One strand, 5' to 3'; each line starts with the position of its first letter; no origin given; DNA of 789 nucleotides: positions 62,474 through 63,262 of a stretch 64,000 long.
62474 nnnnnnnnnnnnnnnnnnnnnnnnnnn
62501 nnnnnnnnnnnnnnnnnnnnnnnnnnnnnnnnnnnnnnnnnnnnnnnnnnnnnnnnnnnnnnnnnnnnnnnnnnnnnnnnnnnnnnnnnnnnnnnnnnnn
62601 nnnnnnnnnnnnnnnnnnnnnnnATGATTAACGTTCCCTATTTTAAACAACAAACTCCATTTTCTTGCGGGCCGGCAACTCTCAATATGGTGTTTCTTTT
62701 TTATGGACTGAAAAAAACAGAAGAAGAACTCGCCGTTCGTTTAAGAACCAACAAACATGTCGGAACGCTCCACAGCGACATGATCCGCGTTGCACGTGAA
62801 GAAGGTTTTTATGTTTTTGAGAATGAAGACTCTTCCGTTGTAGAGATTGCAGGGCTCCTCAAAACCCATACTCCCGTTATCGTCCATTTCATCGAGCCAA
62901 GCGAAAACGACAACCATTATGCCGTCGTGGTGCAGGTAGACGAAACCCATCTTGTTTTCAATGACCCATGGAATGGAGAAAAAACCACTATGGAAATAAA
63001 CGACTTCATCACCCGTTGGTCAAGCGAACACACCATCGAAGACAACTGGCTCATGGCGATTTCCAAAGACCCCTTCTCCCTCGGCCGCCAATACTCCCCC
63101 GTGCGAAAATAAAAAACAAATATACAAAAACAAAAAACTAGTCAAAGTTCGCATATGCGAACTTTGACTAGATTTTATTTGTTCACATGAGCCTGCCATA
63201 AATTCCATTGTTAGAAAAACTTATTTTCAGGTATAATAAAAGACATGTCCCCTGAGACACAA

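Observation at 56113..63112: ECF sigma / membrane partner / duplicated anchored-domain proteins / MacAB-type exporter / standalone C39-like peptidase locus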

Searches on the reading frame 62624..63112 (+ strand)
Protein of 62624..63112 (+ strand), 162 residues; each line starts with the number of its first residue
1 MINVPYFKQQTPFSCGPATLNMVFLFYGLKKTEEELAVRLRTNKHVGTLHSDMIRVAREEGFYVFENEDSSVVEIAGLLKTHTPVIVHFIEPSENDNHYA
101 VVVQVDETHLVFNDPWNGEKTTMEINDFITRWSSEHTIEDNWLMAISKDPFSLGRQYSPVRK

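Call 3: search_protein_families(library=pfam, proteins=[window:62624-63112:+], max_evalue=0.1)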
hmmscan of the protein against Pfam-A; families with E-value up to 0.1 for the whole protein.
window:62624-63112:+ (162 aa): 4 families
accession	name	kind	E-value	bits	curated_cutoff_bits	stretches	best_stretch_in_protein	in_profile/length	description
PF03412.21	Peptidase_C39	-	8.2e-15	55.2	22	1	4-134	2-123/133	Peptidase C39 family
PF12385.14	Peptidase_C70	-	3.4e-12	46.9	19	1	3-130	6-138/141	Papain-like cysteine protease AvrRpt2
PF13529.12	Peptidase_C39_2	-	4.9e-12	47.1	24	1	2-116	1-143/143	Peptidase_C39 like family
PF11814.14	DUF3335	-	1.5e-08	34.9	25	2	4-26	1-23/206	Peptidase_C39 like family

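Call 4: search_protein_families(library=ncbifam, proteins=[window:62624-63112:+], max_evalue=0.1)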
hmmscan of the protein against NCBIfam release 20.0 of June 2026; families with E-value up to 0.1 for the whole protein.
window:62624-63112:+ (162 aa): 5 families
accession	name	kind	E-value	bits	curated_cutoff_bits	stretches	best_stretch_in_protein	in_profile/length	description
NF033920.0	C39_PA2778_fam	equivalog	2.7e-15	56.5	150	1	3-146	4-144/255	PA2778 family cysteine peptidase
TIGR03796.1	NHLM_micro_ABC1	equivalog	6.4e-08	31.2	853.3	1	8-128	6-115/710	NHLP family bacteriocin export ABC transporter peptidase/permease/ATPase subunit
TIGR01193.1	bacteriocin_ABC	subfamily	3.3e-07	29.2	523.85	1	14-134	6-123/708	peptide cleavage/export ABC transporter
NF058616.2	C39_FapD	equivalog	0.002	17.5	330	1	8-133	47-172/224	fibril amyloid maturation endopeptidase FapD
NF045998.1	cleave_ABC_plasm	equivalog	0.0033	15.8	500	1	93-129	83-118/673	Mbov_0121 family peptidase domain-containing ABC transporter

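Call 16: find_homologous_proteins(query=window:62624-63112:+, max_evalue=0.001)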
Query window:62624-63112:+ (162 aa): 24 proteins with E <= 0.001 among 31 candidates.
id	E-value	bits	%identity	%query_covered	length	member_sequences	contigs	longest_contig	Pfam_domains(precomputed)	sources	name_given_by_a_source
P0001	1.3e-99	348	94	100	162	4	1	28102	PF12385.15,PF11814.15,PF13529.14,PF03412.22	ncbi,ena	-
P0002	6.4e-90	317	83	100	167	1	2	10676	PF12385.15,PF11814.15,PF13529.14,PF03412.22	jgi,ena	jgi:predicted double-glycine peptidase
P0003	4.5e-88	311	81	100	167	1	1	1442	PF12385.15,PF11814.15,PF13529.14,PF03412.22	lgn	-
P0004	1.2e-87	309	82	100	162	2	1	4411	PF12385.15,PF11814.15,PF13529.14,PF03412.22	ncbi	ncbi:MAG: cysteine peptidase family C39 domain-containing protein, partial [Candidatus Paceibacterot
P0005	5.2e-83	294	77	100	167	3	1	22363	PF12385.15,PF11814.15,PF13529.14,PF03412.22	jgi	jgi:predicted double-glycine peptidase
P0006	1.7e-80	286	77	99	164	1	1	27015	PF12385.15,PF11814.15,PF13529.14,PF03412.22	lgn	-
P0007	9.3e-80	284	79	98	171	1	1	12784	PF12385.15,PF11814.15,PF13529.14,PF03412.22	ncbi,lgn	-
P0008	2.5e-79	282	75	99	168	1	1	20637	PF12385.15,PF11814.15,PF13529.14,PF03412.22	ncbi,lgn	-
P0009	4.0e-79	282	76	99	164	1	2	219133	PF12385.15,PF11814.15,PF13529.14,PF03412.22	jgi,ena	jgi:predicted double-glycine peptidase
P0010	5.2e-79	281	77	98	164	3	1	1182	PF12385.15,PF11814.15,PF13529.14,PF03412.22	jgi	-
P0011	1.2e-78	280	75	98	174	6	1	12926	PF12385.15,PF11814.15,PF13529.14,PF03412.22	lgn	-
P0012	1.3e-78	280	75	100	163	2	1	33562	PF12385.15,PF11814.15,PF13529.14,PF03412.22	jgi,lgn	jgi:predicted double-glycine peptidase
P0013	1.1e-77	277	72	100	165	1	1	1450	PF12385.15,PF11814.15,PF13529.14,PF03412.22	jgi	jgi:ABC-type bacteriocin/lantibiotic exporter with double-glycine peptidase domain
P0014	2.2e-77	276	77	98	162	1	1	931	PF12385.15,PF11814.15,PF13529.14,PF03412.22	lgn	-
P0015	3.4e-77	276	74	99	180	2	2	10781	PF12385.15,PF11814.15,PF13529.14,PF03412.22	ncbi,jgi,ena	ncbi:MAG: cysteine peptidase family C39 domain-containing protein [Candidatus Paceibacterota bacteri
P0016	3.9e-77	275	73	100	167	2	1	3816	PF12385.15,PF11814.15,PF13529.14,PF03412.22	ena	-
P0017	3.7e-74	266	70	99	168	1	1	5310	PF12385.15,PF11814.15,PF13529.14,PF03412.22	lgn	-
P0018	8.0e-72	258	69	99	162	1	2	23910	PF12385.15,PF11814.15,PF13529.14,PF03412.22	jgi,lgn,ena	jgi:predicted double-glycine peptidase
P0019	4.0e-70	253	68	99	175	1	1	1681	PF12385.15,PF11814.15,PF13529.14,PF03412.22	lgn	-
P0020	2.9e-69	250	78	86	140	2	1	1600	PF12385.15,PF13529.14,PF03412.22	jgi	-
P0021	1.7e-66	241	64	99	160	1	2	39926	PF12385.15,PF11814.15,PF13529.14,PF03412.22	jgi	jgi:predicted double-glycine peptidase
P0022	9.9e-66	238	75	86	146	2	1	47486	PF12385.15,PF13529.14,PF03412.22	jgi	-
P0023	6.5e-63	229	71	87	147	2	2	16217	PF12385.15,PF13529.14,PF03412.22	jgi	jgi:ABC-type bacteriocin/lantibiotic exporter with double-glycine peptidase domain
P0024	2.1e-57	211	65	86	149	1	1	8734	PF13529.14,PF03412.22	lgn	-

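Call 17: find_encoding_contigs(protein=P0009, flank=10000, max_places=2)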
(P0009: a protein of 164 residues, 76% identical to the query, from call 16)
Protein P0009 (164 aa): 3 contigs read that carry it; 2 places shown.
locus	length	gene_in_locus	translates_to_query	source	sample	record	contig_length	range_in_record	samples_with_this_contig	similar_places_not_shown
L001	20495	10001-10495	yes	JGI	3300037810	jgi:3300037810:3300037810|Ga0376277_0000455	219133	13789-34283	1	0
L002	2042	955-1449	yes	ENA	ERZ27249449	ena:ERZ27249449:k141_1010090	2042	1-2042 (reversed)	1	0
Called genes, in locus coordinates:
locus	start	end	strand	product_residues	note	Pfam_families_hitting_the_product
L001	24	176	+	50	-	-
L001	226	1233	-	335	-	PF01458:SUFBD_core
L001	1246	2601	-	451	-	PF19295:SufBD_N, PF01458:SUFBD_core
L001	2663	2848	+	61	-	-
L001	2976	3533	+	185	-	PF04542:Sigma70_r2, PF08281:Sigma70_r4_2, PF04545:Sigma70_r4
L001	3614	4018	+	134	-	-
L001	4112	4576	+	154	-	-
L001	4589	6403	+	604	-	PF25919:BSH_CusB (faint), PF00364:Biotin_lipoyl (faint), PF25917:BSH_RND (weak), PF25973:BSH_CzcB, PF25954:Beta-barrel_RND_2 (weak), PF25990:Beta-barrel_YknX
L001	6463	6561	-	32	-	-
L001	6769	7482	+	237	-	PF00005:ABC_tran, PF02463:SMC_N (faint)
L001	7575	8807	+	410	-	PF12704:MacB_PCD, PF02687:FtsX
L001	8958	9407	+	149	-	-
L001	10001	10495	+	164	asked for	PF03412:Peptidase_C39, PF11814:DUF3335 (weak), PF12385:Peptidase_C70, PF13529:Peptidase_C39_2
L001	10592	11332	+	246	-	PF00535:Glycos_transf_2, PF10111:Glyco_tranf_2_2, PF13641:Glyco_tranf_2_3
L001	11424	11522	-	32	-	-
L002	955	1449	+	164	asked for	PF03412:Peptidase_C39, PF11814:DUF3335 (weak), PF12385:Peptidase_C70, PF13529:Peptidase_C39_2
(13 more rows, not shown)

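Call 18: find_encoding_contigs(protein=P0021, flank=10000, max_places=2)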
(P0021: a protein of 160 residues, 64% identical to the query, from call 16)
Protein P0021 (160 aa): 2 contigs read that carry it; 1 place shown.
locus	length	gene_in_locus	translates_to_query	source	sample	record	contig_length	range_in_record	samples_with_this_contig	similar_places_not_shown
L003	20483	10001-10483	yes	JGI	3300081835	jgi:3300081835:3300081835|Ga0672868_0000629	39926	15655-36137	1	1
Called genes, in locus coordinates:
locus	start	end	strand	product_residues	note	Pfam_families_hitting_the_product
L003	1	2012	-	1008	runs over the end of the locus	PF01471:PG_binding_1 (weak), PF12708:Pect-lyase_RHGA_epim, PF13884:Peptidase_S74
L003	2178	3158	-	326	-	-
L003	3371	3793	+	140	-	-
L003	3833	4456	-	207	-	-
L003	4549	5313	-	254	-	-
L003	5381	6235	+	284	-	PF13483:Lactamase_B_3, PF12706:Lactamase_B_2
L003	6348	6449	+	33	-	-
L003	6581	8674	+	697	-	PF00999:Na_H_Exchanger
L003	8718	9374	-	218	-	-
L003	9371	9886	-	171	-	PF04542:Sigma70_r2, PF08281:Sigma70_r4_2, PF04545:Sigma70_r4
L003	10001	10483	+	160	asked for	PF03412:Peptidase_C39, PF11814:DUF3335 (faint), PF12385:Peptidase_C70 (weak), PF13529:Peptidase_C39_2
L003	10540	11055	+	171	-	-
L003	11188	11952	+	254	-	PF00215:OMPdecase (weak)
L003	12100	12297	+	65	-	PF00313:CSD, PF08206:OB_RNB (weak)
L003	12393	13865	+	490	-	PF02463:SMC_N (faint), PF03193:RsgA_GTPase (faint), PF00005:ABC_tran, PF13191:AAA_16 (faint), PF13401:AAA_22 (faint), PF13304:AAA_21 (weak), PF00005:ABC_tran, PF13304:AAA_21 (weak), +4 more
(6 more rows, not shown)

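Call 19: find_encoding_contigs(protein=P0012, flank=10000, max_places=2)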
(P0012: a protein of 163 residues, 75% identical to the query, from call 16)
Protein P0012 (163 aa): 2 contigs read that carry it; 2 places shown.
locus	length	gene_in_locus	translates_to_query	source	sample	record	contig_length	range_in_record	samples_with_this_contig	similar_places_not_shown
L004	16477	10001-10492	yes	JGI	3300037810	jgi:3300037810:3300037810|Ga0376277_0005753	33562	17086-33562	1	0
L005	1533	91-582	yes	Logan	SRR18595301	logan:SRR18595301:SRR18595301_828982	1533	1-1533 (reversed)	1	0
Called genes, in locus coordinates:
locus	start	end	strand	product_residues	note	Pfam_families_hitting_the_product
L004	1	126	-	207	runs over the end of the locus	PF00929:RNase_T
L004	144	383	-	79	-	-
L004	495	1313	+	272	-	PF00763:THF_DHG_CYH, PF02882:THF_DHG_CYH_C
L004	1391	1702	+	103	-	PF24508:TXNDC16_N (weak)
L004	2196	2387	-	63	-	PF00462:Glutaredoxin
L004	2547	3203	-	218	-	PF00551:Formyl_trans_N (weak)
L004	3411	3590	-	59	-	-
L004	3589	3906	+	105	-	-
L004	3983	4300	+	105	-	-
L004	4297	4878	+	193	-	PF14470:bPH_3 (faint), PF03703:bPH_2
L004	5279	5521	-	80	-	-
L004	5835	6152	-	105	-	-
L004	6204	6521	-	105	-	-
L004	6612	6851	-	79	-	PF01541:GIY-YIG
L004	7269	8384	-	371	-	PF01098:FTSW_RODA_SPOVE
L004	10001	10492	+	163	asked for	PF03412:Peptidase_C39, PF11814:DUF3335 (faint), PF12385:Peptidase_C70, PF13529:Peptidase_C39_2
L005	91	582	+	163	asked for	PF03412:Peptidase_C39, PF11814:DUF3335 (faint), PF12385:Peptidase_C70, PF13529:Peptidase_C39_2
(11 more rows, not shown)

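Call 21: find_encoding_contigs(protein=P0022, flank=10000, max_places=2)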
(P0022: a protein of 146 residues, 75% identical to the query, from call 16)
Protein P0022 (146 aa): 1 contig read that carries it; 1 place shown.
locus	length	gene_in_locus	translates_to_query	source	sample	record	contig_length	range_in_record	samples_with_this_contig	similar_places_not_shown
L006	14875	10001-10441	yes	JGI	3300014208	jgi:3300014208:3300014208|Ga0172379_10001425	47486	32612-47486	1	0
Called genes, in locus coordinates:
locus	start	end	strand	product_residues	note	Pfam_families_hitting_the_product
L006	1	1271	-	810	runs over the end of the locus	-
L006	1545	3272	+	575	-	PF00664:ABC_membrane, PF00005:ABC_tran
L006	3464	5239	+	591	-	PF00664:ABC_membrane, PF00005:ABC_tran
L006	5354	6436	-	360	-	PF02163:Peptidase_M50 (faint)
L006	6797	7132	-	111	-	-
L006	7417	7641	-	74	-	-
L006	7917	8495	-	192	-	PF23477:zf_Tbcl_2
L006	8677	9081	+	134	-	PF02627:CMD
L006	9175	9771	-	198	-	-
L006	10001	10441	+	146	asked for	PF03412:Peptidase_C39, PF12385:Peptidase_C70, PF13529:Peptidase_C39_2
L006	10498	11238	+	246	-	PF00535:Glycos_transf_2, PF10111:Glyco_tranf_2_2, PF13641:Glyco_tranf_2_3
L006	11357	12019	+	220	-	PF09335:VTT_dom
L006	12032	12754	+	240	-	PF00535:Glycos_transf_2, PF10111:Glyco_tranf_2_2, PF13641:Glyco_tranf_2_3, PF13506:Glyco_transf_21 (weak), PF13632:Glyco_trans_2_3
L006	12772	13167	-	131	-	PF00293:NUDIX, PF14815:NUDIX_4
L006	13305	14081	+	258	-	-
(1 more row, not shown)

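Call 22: find_encoding_contigs(protein=P0018, flank=10000, max_places=2)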
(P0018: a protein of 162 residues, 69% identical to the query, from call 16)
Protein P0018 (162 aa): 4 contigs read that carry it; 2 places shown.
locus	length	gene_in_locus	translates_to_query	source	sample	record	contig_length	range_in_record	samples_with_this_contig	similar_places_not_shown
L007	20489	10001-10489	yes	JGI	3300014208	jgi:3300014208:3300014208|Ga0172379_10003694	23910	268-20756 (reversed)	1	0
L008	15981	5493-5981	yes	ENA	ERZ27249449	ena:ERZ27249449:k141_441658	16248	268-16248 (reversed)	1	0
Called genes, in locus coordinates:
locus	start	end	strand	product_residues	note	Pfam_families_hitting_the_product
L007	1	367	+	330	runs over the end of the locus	PF13098:Thioredoxin_2 (faint), PF01323:DSBA, PF13462:Thioredoxin_4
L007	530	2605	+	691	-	PF03030:H_PPase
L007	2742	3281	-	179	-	-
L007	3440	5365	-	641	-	PF00374:NiFeSe_Hases, PF01750:HycI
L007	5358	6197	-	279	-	PF01058:Oxidored_q6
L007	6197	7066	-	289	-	PF10418:DHODB_Fe-S_bind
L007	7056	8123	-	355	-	PF14697:Fer4_21 (faint), PF00037:Fer4 (faint), PF17179:Fer4_22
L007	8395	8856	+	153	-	-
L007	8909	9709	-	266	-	PF00173:Cyt-b5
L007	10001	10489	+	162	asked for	PF03412:Peptidase_C39, PF11814:DUF3335 (faint), PF12385:Peptidase_C70, PF13529:Peptidase_C39_2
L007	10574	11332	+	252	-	PF13641:Glyco_tranf_2_3, PF00535:Glycos_transf_2, PF10111:Glyco_tranf_2_2 (weak)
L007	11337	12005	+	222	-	PF09335:VTT_dom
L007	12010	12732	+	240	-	PF00535:Glycos_transf_2, PF10111:Glyco_tranf_2_2 (weak), PF13641:Glyco_tranf_2_3, PF13632:Glyco_trans_2_3 (weak)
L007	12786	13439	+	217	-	PF14360:PAP2_C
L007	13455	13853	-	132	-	PF00293:NUDIX, PF14815:NUDIX_4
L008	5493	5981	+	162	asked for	PF03412:Peptidase_C39, PF11814:DUF3335 (faint), PF12385:Peptidase_C70, PF13529:Peptidase_C39_2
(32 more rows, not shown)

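Call 33: search_solved_structures(query=window:62624-63112:+, max_evalue=0.01, show_alignments=3)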
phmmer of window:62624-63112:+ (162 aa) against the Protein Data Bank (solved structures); distinct sequences matched with E-value up to 0.01: 8.
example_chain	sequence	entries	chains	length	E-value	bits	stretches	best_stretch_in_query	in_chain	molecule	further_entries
8z4h_A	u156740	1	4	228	2.4e-05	27.3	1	9-119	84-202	Endoisopeptidase PeiR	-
3k8u_A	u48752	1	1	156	0.00032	23.6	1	13-133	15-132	Putative ABC transporter, ATP-binding protein ComA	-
5xe8_A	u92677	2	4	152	0.00032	23.6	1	13-133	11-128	Putative ABC transporter, ATP-binding protein ComA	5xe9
8z4n_A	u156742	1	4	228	0.00039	23.3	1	9-119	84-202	Endoisopeptidase PeiR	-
8hf4_A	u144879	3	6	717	0.0021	21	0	8-123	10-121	Transport/processing ATP-binding protein ComA | Competence factor transporting ATP-binding protein/permease ComA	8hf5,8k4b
8hf6_A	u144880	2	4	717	0.0021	21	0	8-123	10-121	Competence factor transporting ATP-binding protein/permease ComA | Transport/processing ATP-binding protein ComA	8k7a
8hf7_A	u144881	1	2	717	0.0021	21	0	8-123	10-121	Competence factor transporting ATP-binding protein/permease ComA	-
6hqz_A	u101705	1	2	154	0.0059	19.5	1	51-131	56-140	AvrRpt2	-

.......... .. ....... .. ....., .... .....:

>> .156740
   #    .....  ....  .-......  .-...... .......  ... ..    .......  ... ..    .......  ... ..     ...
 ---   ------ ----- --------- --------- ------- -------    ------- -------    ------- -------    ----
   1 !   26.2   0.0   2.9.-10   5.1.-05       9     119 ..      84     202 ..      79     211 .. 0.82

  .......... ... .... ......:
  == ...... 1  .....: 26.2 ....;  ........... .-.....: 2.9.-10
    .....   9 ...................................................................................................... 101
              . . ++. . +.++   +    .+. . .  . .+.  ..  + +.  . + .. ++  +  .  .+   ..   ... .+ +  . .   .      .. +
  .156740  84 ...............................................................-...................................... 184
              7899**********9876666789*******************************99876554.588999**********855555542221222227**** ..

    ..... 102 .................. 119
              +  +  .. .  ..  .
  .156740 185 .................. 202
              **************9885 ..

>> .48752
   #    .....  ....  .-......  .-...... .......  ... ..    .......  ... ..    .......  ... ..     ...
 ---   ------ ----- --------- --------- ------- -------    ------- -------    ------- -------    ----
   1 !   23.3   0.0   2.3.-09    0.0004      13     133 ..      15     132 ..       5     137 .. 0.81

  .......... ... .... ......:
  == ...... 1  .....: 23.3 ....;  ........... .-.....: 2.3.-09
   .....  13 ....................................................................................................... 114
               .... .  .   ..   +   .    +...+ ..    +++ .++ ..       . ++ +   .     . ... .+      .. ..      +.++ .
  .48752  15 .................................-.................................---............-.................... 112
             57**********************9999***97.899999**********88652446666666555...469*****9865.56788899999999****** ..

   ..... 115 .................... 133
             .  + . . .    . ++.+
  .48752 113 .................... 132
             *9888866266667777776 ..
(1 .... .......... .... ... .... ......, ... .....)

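Call 48: predict_structure(alignment_id=A3)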
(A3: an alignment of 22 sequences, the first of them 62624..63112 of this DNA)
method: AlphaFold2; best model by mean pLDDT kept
length: 162 residues; sequences in the alignment: 22
mean_pLDDT: 84.5   pTM: 0.82
mean pLDDT of the five models: 84.5, 84.0, 83.8, 68.9, 56.6
residues with pLDDT >= 90: 67; 70-90: 75; 50-70: 20; < 50: 0
segments of 3 or more residues with pLDDT < 50: none
pLDDT, mean of each block of 10 residues (from residue 1): 77 84 92 92 87 94 83 83 87 73 91 84 89 66 88 86 64
secondary structure, 60 per line:
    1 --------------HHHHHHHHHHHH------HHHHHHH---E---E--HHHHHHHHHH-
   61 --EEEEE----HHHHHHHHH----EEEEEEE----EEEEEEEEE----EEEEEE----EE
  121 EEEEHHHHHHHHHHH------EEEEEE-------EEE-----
elements in order: H15-26 H33-39 H50-59 E63-67 H72-80 E85-91 E96-104 E109-114 E119-124 H125-135 E142-147 E155-157

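Call 52: fold_search(model_id=the predicted structure, library=pdb)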
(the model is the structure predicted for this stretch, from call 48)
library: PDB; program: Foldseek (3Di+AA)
matches with E <= 10: 976; with E <= 0.001: 35
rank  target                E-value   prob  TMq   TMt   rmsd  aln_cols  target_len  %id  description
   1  8z4h_A                6.7e-08  1.00  0.65  0.48   4.2       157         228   24  Pseudomurein Endoisopeptidase PeiR (released 2025-04-23)
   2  8z4n_A                1.7e-07  1.00  0.68  0.50   3.4       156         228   22  Pseudomurein Endoisopeptidase PeiR-C90A (released 2025-04-23)
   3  3k8u                  3.0e-07  1.00  0.69  0.80   3.2       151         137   23  Crystal Structure of the Peptidase Domain of Streptococcus ComA, a Bi-functional ABC Transporter Involved in Quorum Sens (released 2010-02-23)
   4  8vp5_B                3.4e-07  1.00  0.69  0.18   6.3       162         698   20  Cryo-EM structure of the ABC transporter PCAT1 bound with ADP and Substrate (released 2024-10-30)
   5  5xe9_A                5.1e-07  1.00  0.68  0.80   3.0       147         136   22  Crystal Structure of the Complex of the Peptidase Domain of Streptococcus mutans ComA with a Small Molecule Inhibitor. (released 2017-06-28)
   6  8vp5_A                8.2e-07  1.00  0.70  0.18   6.2       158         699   19  Cryo-EM structure of the ABC transporter PCAT1 bound with ADP and Substrate (released 2024-10-30)
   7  6v9z_A                1.4e-06  1.00  0.67  0.17   3.0       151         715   17  Cryo-EM structure of PCAT1 bound to its CtA peptide substrate (released 2020-01-22)
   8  5xe8_A                1.8e-06  1.00  0.66  0.78   3.1       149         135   23  Crystal Structure of the Peptidase Domain of Streptococcus mutans ComA (released 2017-06-28)
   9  6mpz_D                2.0e-06  1.00  0.62  0.70   3.5       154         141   21  Crystal structure of a double glycine motif protease from AMS/PCAT transporter in complex with the leader peptide (released 2019-02-06)
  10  6mpz_A                2.3e-06  1.00  0.64  0.71   3.3       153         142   20  Crystal structure of a double glycine motif protease from AMS/PCAT transporter in complex with the leader peptide (released 2019-02-06)
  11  7t55_A                2.7e-06  1.00  0.67  0.17   6.3       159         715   19  Cryo-EM structure of PCAT1 in the inward-facing wide conformation under ATP turnover condition (released 2022-02-02)
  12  3erv                  2.7e-06  1.00  0.67  0.55   4.5       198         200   15  Crystal structure of an putative C39-like peptidase from Bacillus anthracis (released 2008-10-14)
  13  7n87_MODEL_1_A        2.9e-06  1.00  0.63  0.67   3.3       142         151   20  Solution NMR structure of peptidase domain from Clostridium thermocellum PCAT1 (released 2021-12-29)
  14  9azl_A                3.0e-06  1.00  0.70  0.17   6.3       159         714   19  Cryo-EM structure of the ABC transporter PCAT1 bound with MgADP class1 (released 2024-10-30)
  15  6mpz_B                3.4e-06  1.00  0.61  0.69   3.6       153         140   20  Crystal structure of a double glycine motif protease from AMS/PCAT transporter in complex with the leader peptide (released 2019-02-06)
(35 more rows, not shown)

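Call 54: find_related_loci(query=A3, collection=metagenome_contigs, flank=8000)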
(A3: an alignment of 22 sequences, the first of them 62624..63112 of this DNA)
Query A3 (162 aa) in metagenome_contigs; peptide patterns used: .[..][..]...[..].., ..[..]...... (x = any residue, [..] = any of these).
288 stretches matched a pattern; 19 encode a relative of the query (tblastn E <= 1e-3); 19 distinct loci.
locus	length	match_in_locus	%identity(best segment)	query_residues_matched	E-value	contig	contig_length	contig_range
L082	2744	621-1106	83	1-162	1e-97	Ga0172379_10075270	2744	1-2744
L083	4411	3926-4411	82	1-162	6e-93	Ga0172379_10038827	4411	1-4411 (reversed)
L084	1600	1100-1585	77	1-162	2e-93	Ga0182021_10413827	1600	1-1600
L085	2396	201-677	74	1-159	3e-88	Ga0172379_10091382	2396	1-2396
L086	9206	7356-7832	75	1-159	6e-86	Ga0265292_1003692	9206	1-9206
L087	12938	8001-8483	76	1-161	9e-86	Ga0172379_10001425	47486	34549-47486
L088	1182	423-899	77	1-159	4e-92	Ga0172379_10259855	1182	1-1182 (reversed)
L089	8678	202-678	74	1-159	9e-85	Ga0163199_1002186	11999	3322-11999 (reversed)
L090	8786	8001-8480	74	1-160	4e-83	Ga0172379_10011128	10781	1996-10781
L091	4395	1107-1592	71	1-162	1e-81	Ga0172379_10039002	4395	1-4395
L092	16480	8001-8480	69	1-160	6e-78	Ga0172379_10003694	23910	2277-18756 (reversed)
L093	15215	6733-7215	49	1-159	8e-50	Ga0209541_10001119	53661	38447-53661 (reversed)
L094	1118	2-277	80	71-162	2e-52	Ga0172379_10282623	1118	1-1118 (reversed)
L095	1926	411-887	43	1-159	1e-46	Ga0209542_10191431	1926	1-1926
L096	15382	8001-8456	46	2-153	2e-44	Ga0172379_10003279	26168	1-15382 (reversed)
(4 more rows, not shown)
